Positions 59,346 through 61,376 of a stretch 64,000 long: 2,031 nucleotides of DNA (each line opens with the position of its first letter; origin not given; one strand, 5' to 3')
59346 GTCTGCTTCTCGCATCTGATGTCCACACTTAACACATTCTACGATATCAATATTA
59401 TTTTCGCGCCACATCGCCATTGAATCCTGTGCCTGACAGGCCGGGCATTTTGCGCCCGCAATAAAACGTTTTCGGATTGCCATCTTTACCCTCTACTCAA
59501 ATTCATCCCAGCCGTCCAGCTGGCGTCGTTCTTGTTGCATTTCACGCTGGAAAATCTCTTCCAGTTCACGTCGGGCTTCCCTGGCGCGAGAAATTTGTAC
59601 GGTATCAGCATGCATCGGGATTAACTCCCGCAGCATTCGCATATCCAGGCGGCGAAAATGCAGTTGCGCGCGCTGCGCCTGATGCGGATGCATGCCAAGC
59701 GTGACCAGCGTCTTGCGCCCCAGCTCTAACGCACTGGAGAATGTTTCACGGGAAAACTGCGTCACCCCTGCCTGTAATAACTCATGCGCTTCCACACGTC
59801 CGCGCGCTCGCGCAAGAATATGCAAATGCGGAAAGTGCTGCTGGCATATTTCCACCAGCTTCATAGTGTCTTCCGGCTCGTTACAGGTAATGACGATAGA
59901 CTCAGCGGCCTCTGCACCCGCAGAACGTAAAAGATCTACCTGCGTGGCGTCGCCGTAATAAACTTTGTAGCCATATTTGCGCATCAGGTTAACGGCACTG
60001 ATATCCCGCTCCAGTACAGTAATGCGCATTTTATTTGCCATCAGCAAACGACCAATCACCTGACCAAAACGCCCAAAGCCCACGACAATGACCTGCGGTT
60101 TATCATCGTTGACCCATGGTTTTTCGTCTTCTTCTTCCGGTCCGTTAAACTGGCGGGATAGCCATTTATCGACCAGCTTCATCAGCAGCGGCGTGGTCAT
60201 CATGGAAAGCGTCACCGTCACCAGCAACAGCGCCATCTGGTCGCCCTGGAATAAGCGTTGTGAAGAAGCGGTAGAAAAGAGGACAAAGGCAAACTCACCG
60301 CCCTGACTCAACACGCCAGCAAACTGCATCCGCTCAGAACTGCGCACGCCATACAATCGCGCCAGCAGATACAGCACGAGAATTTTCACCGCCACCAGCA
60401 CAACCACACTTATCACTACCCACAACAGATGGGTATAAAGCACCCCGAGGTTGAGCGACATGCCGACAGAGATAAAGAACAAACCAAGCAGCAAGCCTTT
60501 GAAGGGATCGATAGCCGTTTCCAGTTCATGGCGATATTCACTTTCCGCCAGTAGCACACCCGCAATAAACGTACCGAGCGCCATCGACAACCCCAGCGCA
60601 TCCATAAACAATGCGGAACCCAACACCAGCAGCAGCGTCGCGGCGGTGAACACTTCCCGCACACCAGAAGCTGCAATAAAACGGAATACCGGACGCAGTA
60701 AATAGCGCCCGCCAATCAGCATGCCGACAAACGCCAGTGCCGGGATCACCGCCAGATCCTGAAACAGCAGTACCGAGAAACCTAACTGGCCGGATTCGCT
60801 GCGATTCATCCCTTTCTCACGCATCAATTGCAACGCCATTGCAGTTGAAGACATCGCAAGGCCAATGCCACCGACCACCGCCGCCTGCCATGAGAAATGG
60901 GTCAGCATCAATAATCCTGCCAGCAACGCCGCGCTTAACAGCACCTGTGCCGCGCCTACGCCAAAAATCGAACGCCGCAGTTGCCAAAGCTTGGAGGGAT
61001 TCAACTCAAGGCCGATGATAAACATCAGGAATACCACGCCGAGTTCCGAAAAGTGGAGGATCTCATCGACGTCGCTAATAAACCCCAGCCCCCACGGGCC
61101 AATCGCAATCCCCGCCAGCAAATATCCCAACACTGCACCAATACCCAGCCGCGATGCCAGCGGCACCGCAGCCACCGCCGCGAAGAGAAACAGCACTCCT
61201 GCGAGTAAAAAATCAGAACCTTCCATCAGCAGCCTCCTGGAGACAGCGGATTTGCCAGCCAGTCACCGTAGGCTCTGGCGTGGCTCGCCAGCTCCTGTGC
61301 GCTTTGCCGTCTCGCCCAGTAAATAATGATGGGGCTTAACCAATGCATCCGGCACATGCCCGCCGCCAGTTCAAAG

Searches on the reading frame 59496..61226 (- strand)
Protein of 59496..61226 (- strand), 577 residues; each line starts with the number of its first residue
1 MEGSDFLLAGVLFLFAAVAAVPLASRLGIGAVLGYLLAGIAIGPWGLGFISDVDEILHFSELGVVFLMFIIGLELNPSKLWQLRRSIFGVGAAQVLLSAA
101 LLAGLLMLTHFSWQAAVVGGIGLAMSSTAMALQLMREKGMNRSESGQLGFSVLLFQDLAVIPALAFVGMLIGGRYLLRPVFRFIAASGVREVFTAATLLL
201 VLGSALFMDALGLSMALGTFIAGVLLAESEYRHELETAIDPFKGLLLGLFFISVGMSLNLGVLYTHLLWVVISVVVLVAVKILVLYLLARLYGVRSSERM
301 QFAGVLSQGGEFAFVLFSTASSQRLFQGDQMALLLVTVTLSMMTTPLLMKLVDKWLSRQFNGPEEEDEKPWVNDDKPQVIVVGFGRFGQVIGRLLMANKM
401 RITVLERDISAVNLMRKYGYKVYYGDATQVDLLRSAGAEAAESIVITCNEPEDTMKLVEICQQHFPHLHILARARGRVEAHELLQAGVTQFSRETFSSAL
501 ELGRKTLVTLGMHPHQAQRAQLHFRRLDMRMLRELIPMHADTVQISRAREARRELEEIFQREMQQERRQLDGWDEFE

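Call 48: find_encoding_contigs(protein=window:59496-61226:-, flank=10000, max_places=6)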
Protein window:59496-61226:- (577 aa): 1 contig read that carries it; 1 place shown.
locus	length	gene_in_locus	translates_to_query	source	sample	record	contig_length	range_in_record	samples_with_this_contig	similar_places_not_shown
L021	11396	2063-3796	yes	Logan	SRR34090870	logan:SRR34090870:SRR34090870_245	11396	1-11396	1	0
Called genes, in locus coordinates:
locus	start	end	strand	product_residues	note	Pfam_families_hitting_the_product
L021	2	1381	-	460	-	PF02463:SMC_N (faint), PF03193:RsgA_GTPase (faint), PF07693:KAP_NTPase (faint), PF13191:AAA_16 (faint), PF00005:ABC_tran, PF01926:MMR_HSR1 (faint), PF12848:ABC_tran_Xtn, PF00005:ABC_tran, +3 more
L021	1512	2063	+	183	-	PF02525:Flavodoxin_2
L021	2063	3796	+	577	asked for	PF00999:Na_H_Exchanger, PF02254:TrkA_N, PF27452:KefB_C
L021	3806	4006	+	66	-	PF09526:DUF2387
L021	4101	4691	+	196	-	PF00254:FKBP_C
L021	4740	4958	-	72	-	PF04102:SlyX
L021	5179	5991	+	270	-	PF01346:FKBP_N, PF00254:FKBP_C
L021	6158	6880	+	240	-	PF08348:PAS_6, PF13309:HTH_22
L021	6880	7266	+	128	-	PF02635:DsrE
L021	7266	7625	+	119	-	PF02635:DsrE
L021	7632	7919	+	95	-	PF04077:DsrH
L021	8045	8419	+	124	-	PF00164:Ribosom_S12_S23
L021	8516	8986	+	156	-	PF00177:Ribosomal_S7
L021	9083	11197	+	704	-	PF00009:GTP_EFTU, PF22042:EF-G_D2, PF03144:GTP_EFTU_D2, PF14492:EFG_III, PF16658:RF3_C (weak), PF03764:EFG_IV, PF00679:EFG_C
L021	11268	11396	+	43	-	PF00009:GTP_EFTU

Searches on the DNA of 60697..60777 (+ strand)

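Call 47: search_dna_similar(query=window:60697-60777:+, collection=ecoli_genomes, mode=near, max_rows=12)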
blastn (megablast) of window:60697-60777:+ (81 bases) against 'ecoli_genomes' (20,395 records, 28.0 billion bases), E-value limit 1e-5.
Records with a match: 3641; places in all: 3641; records where one place covers at least 80% of the query: 3042.
Genomes with a match: 3641 of 5426; with a place that covers at least 80% of the query: 3042. Places per genome that has any: lowest 1, median 1, highest 1. On chromosomes: 3640 places; on plasmids: 1.
Best place of each record, by identity: >=99% 1372; 95-99% 2235; 90-95% 29; 80-90% 5.
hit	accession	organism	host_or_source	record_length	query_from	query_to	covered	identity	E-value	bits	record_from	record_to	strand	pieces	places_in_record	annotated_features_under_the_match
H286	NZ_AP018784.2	Escherichia coli strain SK1144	-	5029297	1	81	100%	100.0%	1e-15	167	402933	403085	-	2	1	kefB: glutathione-regulated potassium-efflux system protein KefB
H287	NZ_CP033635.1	Escherichia coli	chicken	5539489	1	81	100%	100.0%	1e-15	167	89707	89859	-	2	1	kefB: glutathione-regulated potassium-efflux system protein KefB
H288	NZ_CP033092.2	Escherichia coli DSM 30083 = JCM 1649 = ATCC 11775 strain ...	-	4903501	1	81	100%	100.0%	1e-15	167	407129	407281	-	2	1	kefB: glutathione-regulated potassium-efflux system protein KefB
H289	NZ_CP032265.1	Escherichia coli strain AR_0089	missing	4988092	1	81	100%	100.0%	1e-15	167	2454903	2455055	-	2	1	kefB: glutathione-regulated potassium-efflux system protein KefB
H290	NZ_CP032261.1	Escherichia coli strain AR_0067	missing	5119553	1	81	100%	100.0%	1e-15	167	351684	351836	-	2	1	kefB: glutathione-regulated potassium-efflux system protein KefB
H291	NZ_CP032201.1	Escherichia coli strain AR_0086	missing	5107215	1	81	100%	100.0%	1e-15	167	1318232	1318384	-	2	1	kefB: glutathione-regulated potassium-efflux system protein KefB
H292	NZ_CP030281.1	Escherichia coli strain E308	Broiler chicken farm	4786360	1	81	100%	100.0%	1e-15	167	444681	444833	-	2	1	kefB: glutathione-regulated potassium-efflux system protein KefB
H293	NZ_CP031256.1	Escherichia coli strain M16807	Homo sapiens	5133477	1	81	100%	100.0%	1e-15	167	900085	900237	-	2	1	kefB: glutathione-regulated potassium-efflux system protein KefB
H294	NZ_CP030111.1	Escherichia coli strain MCJCHV-1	Homo sapiens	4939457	1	81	100%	100.0%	1e-15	167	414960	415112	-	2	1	kefB: glutathione-regulated potassium-efflux system protein KefB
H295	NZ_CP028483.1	Escherichia coli strain E41-1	Homo sapiens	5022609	1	81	100%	100.0%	1e-15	167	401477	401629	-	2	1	kefB: glutathione-regulated potassium-efflux system protein KefB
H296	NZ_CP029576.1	Escherichia coli strain DA33135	Homo sapiens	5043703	1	81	100%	100.0%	1e-15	167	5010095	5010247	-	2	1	kefB: glutathione-regulated potassium-efflux system protein KefB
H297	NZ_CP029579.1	Escherichia coli strain DA33137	Homo sapiens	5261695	1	81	100%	100.0%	1e-15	167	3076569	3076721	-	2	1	kefB: glutathione-regulated potassium-efflux system protein KefB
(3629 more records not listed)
